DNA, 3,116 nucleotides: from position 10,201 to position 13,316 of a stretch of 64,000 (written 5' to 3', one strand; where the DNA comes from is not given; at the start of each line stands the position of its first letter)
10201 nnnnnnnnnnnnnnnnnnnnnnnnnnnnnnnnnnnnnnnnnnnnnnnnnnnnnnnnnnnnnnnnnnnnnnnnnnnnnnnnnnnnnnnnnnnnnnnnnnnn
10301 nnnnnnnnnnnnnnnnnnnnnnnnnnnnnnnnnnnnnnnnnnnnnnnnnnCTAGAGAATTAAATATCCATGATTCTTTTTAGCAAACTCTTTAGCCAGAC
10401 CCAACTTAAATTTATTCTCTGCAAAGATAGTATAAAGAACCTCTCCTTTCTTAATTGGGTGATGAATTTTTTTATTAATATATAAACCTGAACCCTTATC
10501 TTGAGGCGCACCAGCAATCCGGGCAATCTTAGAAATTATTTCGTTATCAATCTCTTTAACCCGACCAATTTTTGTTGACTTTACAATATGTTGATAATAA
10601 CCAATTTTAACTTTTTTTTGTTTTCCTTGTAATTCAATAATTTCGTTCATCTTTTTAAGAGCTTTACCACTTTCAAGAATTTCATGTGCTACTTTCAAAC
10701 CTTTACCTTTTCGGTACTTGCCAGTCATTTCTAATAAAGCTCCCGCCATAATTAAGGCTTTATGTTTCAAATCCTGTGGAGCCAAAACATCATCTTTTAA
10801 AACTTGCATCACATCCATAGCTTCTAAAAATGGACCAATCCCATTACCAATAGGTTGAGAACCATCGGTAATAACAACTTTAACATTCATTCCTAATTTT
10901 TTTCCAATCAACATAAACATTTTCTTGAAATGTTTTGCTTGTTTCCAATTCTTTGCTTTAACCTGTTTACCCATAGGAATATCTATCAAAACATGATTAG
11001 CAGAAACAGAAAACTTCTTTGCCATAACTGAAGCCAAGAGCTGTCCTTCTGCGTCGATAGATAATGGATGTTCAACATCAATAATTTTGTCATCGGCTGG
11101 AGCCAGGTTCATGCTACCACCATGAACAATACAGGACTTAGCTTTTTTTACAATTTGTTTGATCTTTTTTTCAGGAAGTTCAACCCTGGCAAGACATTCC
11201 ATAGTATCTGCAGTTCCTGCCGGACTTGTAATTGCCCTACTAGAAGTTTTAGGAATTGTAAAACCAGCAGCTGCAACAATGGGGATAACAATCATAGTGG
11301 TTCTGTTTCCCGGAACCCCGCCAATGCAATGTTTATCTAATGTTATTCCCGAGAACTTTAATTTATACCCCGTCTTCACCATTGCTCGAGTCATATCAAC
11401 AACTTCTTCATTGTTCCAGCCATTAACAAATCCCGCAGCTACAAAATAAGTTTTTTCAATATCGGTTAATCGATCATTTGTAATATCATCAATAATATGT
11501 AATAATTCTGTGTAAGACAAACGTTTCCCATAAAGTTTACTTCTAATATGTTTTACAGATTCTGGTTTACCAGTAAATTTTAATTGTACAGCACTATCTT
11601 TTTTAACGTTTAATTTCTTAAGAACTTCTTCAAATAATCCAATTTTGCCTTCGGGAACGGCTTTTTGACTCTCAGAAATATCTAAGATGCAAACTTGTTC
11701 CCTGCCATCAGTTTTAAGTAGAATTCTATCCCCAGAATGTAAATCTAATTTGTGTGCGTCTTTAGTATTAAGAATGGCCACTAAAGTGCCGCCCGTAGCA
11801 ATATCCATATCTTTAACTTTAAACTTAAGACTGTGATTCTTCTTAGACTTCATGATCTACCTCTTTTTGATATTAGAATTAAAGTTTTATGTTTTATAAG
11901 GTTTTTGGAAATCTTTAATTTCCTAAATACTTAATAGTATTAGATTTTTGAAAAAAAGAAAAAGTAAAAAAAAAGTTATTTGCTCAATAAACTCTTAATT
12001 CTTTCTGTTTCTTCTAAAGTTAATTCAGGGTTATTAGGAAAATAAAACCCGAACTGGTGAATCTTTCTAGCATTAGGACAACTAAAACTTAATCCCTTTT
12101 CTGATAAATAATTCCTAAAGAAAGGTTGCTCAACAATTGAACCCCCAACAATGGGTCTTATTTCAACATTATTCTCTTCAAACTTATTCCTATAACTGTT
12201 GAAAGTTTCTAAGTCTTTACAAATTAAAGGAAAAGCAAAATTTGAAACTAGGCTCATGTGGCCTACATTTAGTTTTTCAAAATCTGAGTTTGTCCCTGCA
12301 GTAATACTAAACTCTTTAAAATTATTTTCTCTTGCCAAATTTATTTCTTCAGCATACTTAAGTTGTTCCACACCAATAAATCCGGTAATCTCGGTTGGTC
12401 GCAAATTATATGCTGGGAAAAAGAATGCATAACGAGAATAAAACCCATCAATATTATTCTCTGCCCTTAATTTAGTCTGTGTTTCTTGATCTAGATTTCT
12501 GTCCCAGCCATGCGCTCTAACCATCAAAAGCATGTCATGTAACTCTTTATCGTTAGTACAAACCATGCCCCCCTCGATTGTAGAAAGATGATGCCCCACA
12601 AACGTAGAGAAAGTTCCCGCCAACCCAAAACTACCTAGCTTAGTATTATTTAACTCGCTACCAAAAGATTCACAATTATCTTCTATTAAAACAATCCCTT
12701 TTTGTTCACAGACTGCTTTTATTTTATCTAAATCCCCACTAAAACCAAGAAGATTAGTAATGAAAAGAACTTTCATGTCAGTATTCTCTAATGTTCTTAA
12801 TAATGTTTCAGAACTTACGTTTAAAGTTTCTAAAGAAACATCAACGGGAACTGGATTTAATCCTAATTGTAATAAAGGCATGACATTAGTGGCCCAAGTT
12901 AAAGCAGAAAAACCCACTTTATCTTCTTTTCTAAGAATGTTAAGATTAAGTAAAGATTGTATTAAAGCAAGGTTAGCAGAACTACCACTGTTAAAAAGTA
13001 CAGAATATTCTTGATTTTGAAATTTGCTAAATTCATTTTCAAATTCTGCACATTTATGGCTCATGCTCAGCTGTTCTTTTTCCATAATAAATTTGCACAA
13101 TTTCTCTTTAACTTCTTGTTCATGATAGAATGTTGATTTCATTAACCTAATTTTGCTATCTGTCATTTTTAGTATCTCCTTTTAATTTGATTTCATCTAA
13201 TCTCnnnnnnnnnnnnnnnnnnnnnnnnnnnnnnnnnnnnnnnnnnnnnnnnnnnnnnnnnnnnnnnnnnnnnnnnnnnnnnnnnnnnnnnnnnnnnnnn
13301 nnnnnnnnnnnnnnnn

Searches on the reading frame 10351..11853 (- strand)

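Call 31: search_protein_families(library=ncbifam, proteins=[window:10351-11853:-], max_evalue=1e-10)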
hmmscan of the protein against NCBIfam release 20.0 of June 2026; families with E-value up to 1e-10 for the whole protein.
window:10351-11853:- (500 aa): 7 families
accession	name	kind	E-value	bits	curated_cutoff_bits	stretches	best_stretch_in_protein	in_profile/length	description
NF003338.0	PRK04350.1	subfamily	2.1e-179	597.1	434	1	10-497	2-492/502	thymidine phosphorylase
TIGR02645.1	ARCH_P_rylase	hypoth_equivalog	3.3e-166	553.5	434.6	1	12-498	2-490/493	putative thymidine phosphorylase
TIGR03327.1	AMP_phos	equivalog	5e-163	543.2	535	1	11-494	2-487/500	AMP phosphorylase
TIGR02644.1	Y_phosphoryl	subfamily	2.2e-59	201.3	409.05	1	102-493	4-412/417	pyrimidine-nucleoside phosphorylase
NF004490.0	PRK05820.1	equivalog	2e-50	171.7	269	1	101-490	7-415/439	thymidine phosphorylase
NF004747.0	PRK06078.1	equivalog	4.3e-49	167.2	559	1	100-492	4-413/434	pyrimidine-nucleoside phosphorylase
TIGR02643.1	T_phosphoryl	equivalog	5.5e-34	117.8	570.7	1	103-425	7-335/437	thymidine phosphorylase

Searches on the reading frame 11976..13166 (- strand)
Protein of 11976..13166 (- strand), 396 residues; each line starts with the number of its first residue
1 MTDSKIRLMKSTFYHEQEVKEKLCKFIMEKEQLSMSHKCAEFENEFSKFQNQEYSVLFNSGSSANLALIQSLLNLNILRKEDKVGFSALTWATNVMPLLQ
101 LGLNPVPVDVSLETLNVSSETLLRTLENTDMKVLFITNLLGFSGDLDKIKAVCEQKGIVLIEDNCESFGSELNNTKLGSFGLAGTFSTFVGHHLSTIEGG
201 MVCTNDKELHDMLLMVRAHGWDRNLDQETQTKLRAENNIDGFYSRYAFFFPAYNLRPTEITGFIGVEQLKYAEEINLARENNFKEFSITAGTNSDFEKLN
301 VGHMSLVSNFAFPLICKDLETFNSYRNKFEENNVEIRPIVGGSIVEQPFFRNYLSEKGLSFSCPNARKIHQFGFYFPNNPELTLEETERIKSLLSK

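Call 31: search_protein_families(library=ncbifam, proteins=[window:11976-13166:-], max_evalue=1e-10)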
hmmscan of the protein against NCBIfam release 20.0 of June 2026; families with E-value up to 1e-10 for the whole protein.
window:11976-13166:- (396 aa): 7 families
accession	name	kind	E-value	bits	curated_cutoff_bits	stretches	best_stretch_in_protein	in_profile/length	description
NF011936.0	PRK15407.1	equivalog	9.1e-52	176.2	423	1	32-393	60-431/440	lipopolysaccharide biosynthesis protein RfbH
TIGR03588.1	PseC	equivalog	4.3e-35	121.3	423.5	1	25-394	18-376/380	UDP-4-amino-4,6-dideoxy-N-acetyl-beta-L-altrosamine transaminase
TIGR04181.1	NHT_00031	hypoth_equivalog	5.9e-27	94.5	420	1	37-356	30-341/359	LegC family aminotransferase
NF008658.2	PRK11658.1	equivalog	8.4e-23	80.6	631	1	34-389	30-368/379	UDP-4-amino-4-deoxy-L-arabinose aminotransferase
NF008687.0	PRK11706.1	equivalog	5.2e-18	65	375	1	34-287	27-264/375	dTDP-4-amino-4,6-dideoxygalactose transaminase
TIGR04427.1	PLP_DesI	equivalog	2.2e-13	50.1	650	1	82-228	91-236/390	dTDP-4-dehydro-6-deoxyglucose aminotransferase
TIGR02379.1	ECA_wecE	subfamily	7.1e-12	44.8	434.85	1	62-225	55-215/376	dTDP-4-amino-4,6-dideoxy-D-glucose transaminase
